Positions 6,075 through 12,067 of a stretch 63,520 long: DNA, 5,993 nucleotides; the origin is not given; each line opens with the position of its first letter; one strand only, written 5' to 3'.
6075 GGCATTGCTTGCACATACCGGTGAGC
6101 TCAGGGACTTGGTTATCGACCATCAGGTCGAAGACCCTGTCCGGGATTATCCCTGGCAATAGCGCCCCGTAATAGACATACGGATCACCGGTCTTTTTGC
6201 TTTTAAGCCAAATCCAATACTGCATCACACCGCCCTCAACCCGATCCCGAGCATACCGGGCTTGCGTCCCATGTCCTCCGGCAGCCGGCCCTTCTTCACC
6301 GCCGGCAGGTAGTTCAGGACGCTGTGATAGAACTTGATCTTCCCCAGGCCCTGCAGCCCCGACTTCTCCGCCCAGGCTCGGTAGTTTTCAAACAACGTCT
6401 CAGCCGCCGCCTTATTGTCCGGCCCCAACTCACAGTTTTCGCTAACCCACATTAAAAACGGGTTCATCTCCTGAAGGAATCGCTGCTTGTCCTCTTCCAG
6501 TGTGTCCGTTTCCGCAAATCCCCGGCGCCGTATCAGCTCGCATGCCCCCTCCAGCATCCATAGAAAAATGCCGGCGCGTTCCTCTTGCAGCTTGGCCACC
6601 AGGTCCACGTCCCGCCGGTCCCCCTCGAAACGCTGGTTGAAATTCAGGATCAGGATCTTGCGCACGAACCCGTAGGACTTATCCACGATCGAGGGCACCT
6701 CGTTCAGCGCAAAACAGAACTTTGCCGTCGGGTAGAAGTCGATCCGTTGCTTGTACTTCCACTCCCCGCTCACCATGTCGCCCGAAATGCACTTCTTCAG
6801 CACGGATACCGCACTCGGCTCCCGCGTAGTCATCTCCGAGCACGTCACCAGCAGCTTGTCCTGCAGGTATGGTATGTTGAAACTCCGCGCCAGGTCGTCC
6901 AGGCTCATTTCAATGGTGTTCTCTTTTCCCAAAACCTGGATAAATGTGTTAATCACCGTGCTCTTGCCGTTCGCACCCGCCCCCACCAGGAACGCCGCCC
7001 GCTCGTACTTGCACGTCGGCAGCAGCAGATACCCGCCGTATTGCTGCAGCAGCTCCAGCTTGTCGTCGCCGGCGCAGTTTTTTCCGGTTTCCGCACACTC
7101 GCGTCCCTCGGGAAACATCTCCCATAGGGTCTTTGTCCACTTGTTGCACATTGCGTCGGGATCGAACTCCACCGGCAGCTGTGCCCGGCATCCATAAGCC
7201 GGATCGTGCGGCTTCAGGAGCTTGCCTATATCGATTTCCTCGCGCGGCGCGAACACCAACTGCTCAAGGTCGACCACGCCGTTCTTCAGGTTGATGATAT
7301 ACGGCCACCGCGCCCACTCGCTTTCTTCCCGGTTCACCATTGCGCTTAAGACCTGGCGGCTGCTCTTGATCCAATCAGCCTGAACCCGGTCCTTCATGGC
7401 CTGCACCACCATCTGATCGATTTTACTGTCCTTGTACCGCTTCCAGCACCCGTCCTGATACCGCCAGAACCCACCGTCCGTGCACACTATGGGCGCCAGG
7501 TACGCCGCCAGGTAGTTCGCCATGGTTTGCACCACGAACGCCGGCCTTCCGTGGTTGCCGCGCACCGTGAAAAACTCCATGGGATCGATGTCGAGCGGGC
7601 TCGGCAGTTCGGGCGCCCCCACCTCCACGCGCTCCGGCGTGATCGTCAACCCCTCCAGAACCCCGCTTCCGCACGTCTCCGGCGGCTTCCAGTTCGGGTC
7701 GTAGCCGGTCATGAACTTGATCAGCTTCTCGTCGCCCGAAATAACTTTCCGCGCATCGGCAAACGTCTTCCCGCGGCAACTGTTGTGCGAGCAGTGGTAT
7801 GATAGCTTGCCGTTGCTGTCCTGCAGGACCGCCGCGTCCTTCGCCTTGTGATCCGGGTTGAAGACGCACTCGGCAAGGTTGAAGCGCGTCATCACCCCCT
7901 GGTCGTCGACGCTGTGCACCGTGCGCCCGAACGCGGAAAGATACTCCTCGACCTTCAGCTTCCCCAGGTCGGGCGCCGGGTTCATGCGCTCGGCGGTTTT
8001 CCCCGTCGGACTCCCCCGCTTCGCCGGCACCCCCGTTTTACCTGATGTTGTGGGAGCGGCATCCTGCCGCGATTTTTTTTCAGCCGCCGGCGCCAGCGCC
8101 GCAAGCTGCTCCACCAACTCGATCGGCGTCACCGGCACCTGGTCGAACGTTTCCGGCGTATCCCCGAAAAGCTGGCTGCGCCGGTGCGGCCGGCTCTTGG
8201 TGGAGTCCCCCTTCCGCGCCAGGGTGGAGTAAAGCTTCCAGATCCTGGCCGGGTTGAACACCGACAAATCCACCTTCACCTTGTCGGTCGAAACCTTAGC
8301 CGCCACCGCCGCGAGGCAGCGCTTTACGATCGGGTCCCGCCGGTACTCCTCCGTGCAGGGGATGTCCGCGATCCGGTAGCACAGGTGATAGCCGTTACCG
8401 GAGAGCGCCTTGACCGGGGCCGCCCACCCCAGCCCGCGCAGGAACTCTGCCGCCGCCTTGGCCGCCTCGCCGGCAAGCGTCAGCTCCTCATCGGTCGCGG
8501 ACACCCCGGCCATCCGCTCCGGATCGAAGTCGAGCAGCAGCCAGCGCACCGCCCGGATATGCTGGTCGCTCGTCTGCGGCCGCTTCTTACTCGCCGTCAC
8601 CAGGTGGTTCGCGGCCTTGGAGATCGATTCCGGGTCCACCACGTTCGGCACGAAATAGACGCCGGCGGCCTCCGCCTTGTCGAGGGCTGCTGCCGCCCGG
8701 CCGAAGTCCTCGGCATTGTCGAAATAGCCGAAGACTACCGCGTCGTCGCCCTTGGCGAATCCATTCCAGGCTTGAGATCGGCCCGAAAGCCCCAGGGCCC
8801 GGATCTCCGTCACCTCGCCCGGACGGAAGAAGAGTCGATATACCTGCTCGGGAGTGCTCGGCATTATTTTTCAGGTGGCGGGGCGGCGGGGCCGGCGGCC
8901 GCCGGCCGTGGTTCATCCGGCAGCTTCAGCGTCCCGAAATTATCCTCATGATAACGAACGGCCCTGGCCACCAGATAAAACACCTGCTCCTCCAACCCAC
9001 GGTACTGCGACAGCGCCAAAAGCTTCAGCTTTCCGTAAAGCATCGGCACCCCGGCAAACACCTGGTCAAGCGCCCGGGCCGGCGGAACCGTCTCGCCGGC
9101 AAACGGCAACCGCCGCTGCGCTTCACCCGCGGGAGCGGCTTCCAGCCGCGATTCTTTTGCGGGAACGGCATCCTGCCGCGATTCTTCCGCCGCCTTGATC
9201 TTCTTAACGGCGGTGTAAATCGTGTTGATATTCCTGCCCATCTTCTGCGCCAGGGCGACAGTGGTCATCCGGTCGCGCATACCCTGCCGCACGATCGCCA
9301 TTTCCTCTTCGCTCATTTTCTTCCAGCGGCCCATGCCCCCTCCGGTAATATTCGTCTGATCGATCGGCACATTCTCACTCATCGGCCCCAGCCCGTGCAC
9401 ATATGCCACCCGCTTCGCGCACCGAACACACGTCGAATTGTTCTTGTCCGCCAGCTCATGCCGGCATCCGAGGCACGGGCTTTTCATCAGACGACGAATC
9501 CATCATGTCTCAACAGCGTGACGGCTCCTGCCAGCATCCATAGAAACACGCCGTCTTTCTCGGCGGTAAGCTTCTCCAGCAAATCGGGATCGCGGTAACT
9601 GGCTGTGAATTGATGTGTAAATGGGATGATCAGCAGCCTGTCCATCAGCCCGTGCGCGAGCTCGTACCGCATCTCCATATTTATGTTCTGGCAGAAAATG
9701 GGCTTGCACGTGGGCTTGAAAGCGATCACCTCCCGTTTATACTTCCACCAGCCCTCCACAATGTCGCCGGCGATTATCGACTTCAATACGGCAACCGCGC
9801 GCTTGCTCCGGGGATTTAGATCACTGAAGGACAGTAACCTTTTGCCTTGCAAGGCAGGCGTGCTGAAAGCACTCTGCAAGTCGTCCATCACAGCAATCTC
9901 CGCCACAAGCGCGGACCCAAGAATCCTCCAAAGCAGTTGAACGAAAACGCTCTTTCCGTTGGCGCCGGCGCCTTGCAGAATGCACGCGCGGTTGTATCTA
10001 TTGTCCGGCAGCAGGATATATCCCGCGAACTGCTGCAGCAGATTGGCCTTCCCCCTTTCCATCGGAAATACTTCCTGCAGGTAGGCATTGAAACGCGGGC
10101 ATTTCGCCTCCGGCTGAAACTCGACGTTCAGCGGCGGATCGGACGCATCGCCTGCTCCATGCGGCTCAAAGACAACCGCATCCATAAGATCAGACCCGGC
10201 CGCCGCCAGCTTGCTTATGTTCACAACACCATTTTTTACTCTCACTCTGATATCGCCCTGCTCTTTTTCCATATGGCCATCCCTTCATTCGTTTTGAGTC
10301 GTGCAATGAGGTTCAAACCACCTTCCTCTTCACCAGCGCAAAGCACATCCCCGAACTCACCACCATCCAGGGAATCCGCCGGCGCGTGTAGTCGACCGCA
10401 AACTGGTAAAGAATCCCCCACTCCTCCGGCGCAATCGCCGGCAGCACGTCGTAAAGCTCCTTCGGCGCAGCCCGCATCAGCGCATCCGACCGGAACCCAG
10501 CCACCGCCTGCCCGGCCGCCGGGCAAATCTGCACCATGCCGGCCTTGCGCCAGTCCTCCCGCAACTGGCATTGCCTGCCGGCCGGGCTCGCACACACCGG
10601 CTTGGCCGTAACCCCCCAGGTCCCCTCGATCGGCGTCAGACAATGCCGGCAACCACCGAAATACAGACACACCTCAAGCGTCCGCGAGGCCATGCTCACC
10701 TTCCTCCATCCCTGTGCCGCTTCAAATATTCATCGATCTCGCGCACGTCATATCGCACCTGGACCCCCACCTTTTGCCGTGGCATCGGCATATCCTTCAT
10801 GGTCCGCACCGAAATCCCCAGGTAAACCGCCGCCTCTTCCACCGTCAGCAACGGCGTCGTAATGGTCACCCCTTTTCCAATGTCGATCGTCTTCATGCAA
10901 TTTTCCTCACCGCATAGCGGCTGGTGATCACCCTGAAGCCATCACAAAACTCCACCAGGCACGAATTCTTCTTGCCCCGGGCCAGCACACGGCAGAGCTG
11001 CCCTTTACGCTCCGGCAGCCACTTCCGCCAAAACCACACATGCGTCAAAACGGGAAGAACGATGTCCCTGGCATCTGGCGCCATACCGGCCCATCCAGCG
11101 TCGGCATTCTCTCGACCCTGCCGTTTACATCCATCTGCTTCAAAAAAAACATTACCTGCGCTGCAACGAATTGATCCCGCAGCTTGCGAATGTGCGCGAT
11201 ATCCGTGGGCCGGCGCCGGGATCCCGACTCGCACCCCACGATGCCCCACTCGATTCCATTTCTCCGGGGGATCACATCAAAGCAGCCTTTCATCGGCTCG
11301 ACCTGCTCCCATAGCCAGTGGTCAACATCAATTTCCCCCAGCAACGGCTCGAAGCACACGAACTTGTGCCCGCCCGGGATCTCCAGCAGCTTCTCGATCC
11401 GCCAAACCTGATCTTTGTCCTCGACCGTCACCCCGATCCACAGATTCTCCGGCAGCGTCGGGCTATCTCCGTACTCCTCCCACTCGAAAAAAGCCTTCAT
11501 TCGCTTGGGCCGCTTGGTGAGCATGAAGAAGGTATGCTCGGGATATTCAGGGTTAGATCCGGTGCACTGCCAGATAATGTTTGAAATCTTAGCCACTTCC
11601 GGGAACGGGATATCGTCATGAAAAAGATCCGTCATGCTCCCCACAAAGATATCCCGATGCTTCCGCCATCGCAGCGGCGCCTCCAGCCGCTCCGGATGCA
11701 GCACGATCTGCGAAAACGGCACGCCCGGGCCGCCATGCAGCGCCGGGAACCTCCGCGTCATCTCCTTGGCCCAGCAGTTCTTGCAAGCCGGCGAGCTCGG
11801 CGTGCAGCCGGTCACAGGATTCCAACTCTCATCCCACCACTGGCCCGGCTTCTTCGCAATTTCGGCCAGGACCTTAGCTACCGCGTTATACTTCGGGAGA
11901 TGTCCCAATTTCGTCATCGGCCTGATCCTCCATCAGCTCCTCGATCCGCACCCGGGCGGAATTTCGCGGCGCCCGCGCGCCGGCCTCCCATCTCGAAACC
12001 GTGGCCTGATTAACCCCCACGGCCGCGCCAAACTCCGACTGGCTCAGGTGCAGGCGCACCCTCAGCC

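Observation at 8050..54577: Ten same-orientation copies of a 24-nt GTGG-headed palindrome (REP-like element) spread through a phage genome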

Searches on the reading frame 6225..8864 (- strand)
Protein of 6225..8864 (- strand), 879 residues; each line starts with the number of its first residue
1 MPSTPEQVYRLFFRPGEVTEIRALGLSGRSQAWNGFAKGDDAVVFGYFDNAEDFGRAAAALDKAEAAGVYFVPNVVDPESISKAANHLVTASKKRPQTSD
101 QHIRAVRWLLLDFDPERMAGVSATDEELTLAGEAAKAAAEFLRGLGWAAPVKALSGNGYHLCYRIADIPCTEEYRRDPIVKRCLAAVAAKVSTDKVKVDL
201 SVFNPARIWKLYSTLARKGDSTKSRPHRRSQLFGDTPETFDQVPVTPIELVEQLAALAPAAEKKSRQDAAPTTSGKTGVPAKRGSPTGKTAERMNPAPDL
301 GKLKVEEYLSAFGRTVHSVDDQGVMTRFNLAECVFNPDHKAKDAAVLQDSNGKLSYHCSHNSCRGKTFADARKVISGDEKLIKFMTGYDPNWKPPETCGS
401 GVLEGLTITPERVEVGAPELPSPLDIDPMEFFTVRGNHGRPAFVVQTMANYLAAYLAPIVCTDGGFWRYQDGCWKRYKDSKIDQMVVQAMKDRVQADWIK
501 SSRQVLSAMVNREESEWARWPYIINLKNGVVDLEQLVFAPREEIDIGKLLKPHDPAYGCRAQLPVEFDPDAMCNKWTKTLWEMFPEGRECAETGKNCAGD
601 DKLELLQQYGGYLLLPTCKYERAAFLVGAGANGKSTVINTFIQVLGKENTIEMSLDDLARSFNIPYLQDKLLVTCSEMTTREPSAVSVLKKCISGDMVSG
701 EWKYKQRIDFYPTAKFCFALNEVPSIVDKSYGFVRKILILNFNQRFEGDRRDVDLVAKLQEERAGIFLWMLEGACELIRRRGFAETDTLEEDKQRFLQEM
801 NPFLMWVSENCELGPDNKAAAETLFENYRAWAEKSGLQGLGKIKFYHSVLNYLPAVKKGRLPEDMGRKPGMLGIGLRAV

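Call 6: search_protein_families(library=pfam, proteins=[window:6225-8864:-], max_evalue=0.01)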
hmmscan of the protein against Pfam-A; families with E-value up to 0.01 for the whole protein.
window:6225-8864:- (879 aa): 5 families
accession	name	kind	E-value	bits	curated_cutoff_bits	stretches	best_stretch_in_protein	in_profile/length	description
PF19263.5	DUF5906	-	1.4e-15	58.4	27.6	1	626-730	1-110/114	Family of unknown function (DUF5906)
PF08706.16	D5_N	-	7.3e-11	43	22.4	1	459-585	12-145/145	D5 N terminal like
PF05272.17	VapE-like_dom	-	9.5e-06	25.7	25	1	616-712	46-138/217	Virulence-associated protein E-like domain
PF03288.22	Pox_D5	-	0.0031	18.4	21.4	1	798-853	1-57/86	Poxvirus D5 protein-like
PF21686.3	LigD_Prim-Pol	-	0.0038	17.3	27.4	1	77-194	72-175/254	LigD, primase-polymerase domain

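Call 7: search_protein_families(library=phrogs, proteins=[window:6225-8864:-], max_evalue=0.001)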
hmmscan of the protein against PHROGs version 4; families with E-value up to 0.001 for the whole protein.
window:6225-8864:- (879 aa): 9 families
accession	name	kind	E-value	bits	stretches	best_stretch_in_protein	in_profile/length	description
phrog_1829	-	DNA, RNA and nucleotide metabolism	1.1e-61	210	1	462-858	346-742/772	DNA primase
phrog_864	-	DNA, RNA and nucleotide metabolism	3.2e-61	209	1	469-855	234-602/1064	DNA primase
phrog_6088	-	DNA, RNA and nucleotide metabolism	3.2e-54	185.6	1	463-846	355-739/772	DNA primase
phrog_1156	-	DNA, RNA and nucleotide metabolism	1.1e-49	170.8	1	460-845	382-796/855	DNA primase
phrog_2478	-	DNA, RNA and nucleotide metabolism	1.2e-40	140.4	1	487-842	456-811/854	DNA polymerase/primase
phrog_7601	-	unknown function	8.2e-29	101.9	1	618-854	17-255/289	-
phrog_16950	-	DNA, RNA and nucleotide metabolism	4e-26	92.2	1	447-861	403-818/843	DNA primase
phrog_1883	-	DNA, RNA and nucleotide metabolism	1.5e-24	87.4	1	599-837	469-714/756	DNA helicase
phrog_16213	-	DNA, RNA and nucleotide metabolism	6.3e-21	75.3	1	462-847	253-629/732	DNA primase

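Call 14: find_related_loci(query=window:6225-8864:-, collection=viral_contigs, flank=3000)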
Query window:6225-8864:- (879 aa) in viral_contigs; peptide patterns used: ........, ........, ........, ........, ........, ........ (x = any residue, [..] = any of these).
4 stretches matched a pattern; 2 encode a relative of the query (tblastn E <= 1e-3); 2 distinct loci.
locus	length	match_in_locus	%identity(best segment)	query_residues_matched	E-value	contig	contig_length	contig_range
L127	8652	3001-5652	63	1-877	0e+0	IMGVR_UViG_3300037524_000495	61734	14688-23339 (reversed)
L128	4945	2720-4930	41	6-748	0e+0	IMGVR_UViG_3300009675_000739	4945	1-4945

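Call 15: find_homologous_proteins(query=window:6225-8864:-)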
Query window:6225-8864:- (879 aa): 341 proteins with E <= 0.001 among 8000 candidates; the best 120 are listed.
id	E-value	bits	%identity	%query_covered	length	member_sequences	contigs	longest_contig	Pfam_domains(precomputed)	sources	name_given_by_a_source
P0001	0.0e+0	2055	100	100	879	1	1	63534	PF19263.6,PF05272.18,PF08706.17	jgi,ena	-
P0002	0.0e+0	1813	89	100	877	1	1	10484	PF19263.6,PF08706.17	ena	-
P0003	0.0e+0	1690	81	100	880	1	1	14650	PF19263.6,PF08706.17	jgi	jgi:P4 family phage/plasmid primase-like protien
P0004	0.0e+0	1643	79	100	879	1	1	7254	PF19263.6,PF05272.18,PF08706.17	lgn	-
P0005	0.0e+0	1379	67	100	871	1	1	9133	PF19263.6,PF08706.17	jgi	jgi:P4 family phage/plasmid primase-like protien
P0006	0.0e+0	1339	65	100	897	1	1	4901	PF19263.6,PF08706.17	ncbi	-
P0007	0.0e+0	1321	63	100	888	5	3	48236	PF19263.6,PF08706.17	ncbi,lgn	-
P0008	0.0e+0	1222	62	100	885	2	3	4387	PF19263.6,PF08706.17,PF03288.23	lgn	-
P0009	0.0e+0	1205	67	88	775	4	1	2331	PF19263.6,PF08706.17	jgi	jgi:P4 family phage/plasmid primase-like protien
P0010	0.0e+0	1051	53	100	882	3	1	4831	PF19263.6,PF05272.18,PF08706.17,PF03288.23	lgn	-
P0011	0.0e+0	1022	53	100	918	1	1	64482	PF19263.6,PF05272.18,PF08706.17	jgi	jgi:P4 family phage/plasmid primase-like protien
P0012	4.9e-294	996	52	100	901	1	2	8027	PF19263.6,PF08706.17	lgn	-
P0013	2.1e-252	858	47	98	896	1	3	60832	PF19263.6,PF08706.17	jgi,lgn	-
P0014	6.0e-250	850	51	84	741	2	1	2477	PF19263.6,PF08706.17,PF03288.23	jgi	jgi:P4 family phage/plasmid primase-like protien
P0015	5.7e-249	847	60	69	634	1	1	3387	PF19263.6,PF05272.18,PF08706.17,PF03288.23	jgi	jgi:putative DNA primase/helicase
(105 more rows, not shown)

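Call 17: find_encoding_contigs(protein=P0002, flank=10000, max_places=2)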
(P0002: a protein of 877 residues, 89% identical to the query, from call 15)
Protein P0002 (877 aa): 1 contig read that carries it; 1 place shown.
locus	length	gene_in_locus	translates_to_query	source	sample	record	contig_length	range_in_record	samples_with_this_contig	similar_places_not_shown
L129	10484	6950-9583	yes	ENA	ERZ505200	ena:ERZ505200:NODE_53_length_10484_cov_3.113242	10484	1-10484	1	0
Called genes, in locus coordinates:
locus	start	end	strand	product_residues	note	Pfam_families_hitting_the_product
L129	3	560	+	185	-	?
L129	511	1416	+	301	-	PF01555:N6_N4_Mtase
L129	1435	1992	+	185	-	PF01464:SLT, PF11860:Muramidase (faint)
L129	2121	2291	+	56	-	-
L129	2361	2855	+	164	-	-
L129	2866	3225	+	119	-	-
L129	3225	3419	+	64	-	PF20432:Xre-like-HTH (weak), PF13560:HTH_31, PF01381:HTH_3, PF22495:HTH_92 (weak)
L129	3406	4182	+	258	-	PF07505:DUF5131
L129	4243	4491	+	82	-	-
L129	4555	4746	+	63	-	PF12728:HTH_17 (weak)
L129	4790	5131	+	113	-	-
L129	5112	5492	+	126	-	-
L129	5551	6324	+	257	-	PF19263:DUF5906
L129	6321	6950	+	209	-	-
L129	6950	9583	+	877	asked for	PF08706:D5_N (weak), PF19263:DUF5906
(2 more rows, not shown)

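Call 18: find_encoding_contigs(protein=P0003, flank=10000, max_places=2)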
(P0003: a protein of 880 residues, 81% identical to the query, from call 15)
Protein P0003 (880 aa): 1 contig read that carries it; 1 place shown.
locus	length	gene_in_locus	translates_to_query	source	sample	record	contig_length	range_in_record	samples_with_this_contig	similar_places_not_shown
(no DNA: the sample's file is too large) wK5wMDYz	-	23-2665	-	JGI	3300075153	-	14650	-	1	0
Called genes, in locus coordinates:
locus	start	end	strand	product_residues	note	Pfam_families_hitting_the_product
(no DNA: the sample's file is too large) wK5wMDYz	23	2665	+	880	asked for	PF08706:D5_N, PF19263:DUF5906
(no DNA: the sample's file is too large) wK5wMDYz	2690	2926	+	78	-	-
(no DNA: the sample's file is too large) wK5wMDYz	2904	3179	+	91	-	-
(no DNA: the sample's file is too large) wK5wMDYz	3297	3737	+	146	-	-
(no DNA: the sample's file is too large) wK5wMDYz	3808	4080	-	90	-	-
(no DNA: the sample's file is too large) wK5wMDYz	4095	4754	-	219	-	PF00589:Phage_integrase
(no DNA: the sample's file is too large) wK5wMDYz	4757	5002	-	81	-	-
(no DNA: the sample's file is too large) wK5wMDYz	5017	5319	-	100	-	-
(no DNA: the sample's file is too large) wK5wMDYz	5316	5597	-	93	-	PF12989:DUF3873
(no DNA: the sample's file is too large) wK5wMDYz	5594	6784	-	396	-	-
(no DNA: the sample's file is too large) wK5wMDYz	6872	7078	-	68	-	-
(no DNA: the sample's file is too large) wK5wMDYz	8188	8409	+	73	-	-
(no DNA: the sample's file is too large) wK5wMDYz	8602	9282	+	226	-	-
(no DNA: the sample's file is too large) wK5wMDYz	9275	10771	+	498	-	-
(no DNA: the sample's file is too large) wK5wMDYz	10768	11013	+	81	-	-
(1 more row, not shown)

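Call 45: find_related_loci(query=window:6225-8864:-, collection=metagenome_contigs, flank=10000)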
Query window:6225-8864:- (879 aa) in metagenome_contigs; peptide patterns used: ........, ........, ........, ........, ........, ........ (x = any residue, [..] = any of these).
39 stretches matched a pattern; 16 encode a relative of the query (tblastn E <= 1e-3); 16 distinct loci.
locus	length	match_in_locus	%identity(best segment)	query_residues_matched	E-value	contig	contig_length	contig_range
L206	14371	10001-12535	41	1-877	0e+0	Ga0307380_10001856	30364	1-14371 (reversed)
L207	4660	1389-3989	39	6-879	0e+0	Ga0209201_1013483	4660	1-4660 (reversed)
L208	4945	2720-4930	41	6-748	0e+0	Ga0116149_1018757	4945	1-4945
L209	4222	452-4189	32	6-877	3e-100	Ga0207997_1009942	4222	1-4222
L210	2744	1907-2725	49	5-277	1e-76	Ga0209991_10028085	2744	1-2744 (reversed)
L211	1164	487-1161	47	6-235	2e-64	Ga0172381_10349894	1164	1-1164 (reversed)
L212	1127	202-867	54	6-230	5e-64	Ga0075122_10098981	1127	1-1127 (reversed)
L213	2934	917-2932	35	7-696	2e-49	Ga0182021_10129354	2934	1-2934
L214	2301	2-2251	51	45-395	1e-49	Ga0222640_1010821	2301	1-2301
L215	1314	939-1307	56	8-131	7e-38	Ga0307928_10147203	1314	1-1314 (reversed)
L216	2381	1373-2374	31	4-374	1e-34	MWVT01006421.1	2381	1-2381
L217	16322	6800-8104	29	4-472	7e-34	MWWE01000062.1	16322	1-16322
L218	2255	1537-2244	36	4-259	2e-31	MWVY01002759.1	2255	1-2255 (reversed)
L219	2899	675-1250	38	7-209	2e-28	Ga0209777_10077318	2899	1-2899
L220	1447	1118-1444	56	6-115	3e-27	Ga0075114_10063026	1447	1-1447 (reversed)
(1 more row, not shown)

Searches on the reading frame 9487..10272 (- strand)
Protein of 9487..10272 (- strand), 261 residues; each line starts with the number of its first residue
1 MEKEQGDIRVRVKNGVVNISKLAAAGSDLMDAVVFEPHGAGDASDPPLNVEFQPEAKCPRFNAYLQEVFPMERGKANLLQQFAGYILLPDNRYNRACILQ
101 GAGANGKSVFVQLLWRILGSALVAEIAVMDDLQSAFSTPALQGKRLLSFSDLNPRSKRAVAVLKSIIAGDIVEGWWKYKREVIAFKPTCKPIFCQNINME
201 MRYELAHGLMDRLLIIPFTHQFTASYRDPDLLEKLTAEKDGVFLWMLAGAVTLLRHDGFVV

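Call 39: search_protein_families(library=phrogs, proteins=[window:9487-10272:-], max_evalue=0.00001)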
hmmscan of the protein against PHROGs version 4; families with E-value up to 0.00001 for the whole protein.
window:9487-10272:- (261 aa): 9 families
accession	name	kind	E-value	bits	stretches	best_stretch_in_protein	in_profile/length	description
phrog_6088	-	DNA, RNA and nucleotide metabolism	3e-45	155.9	1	10-259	433-673/772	DNA primase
phrog_1829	-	DNA, RNA and nucleotide metabolism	2e-35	123.2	1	48-257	458-664/772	DNA primase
phrog_1156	-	DNA, RNA and nucleotide metabolism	2.5e-34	119.9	1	49-255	513-725/855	DNA primase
phrog_864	-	DNA, RNA and nucleotide metabolism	2.3e-33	116.7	1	10-259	291-529/1064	DNA primase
phrog_2478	-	DNA, RNA and nucleotide metabolism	4.6e-27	95.5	1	48-256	536-746/854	DNA polymerase/primase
phrog_16950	-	DNA, RNA and nucleotide metabolism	3.1e-15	56.1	1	36-254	497-731/843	DNA primase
phrog_7601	-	unknown function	3.5e-15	57.2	1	85-248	11-172/289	-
phrog_1883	-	DNA, RNA and nucleotide metabolism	1.5e-09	37.7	1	64-253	461-653/756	DNA helicase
phrog_16213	-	DNA, RNA and nucleotide metabolism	1.6e-08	34.3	1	48-245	343-545/732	DNA primase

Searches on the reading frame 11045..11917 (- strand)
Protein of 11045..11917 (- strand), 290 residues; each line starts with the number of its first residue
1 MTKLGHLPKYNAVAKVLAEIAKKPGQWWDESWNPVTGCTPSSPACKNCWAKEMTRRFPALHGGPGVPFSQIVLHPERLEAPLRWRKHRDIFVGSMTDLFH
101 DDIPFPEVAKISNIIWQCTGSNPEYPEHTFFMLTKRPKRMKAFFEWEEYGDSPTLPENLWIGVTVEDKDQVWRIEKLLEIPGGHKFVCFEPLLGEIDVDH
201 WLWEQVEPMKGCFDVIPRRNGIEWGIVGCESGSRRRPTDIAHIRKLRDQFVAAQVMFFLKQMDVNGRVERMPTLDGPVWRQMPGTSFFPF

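Call 39: search_protein_families(library=phrogs, proteins=[window:11045-11917:-], max_evalue=0.00001)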
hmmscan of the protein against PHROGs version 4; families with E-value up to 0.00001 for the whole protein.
window:11045-11917:- (290 aa): 1 family
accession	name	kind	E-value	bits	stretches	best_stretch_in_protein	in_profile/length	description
phrog_2045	-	unknown function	2.9e-63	215.1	1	26-269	8-238/299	-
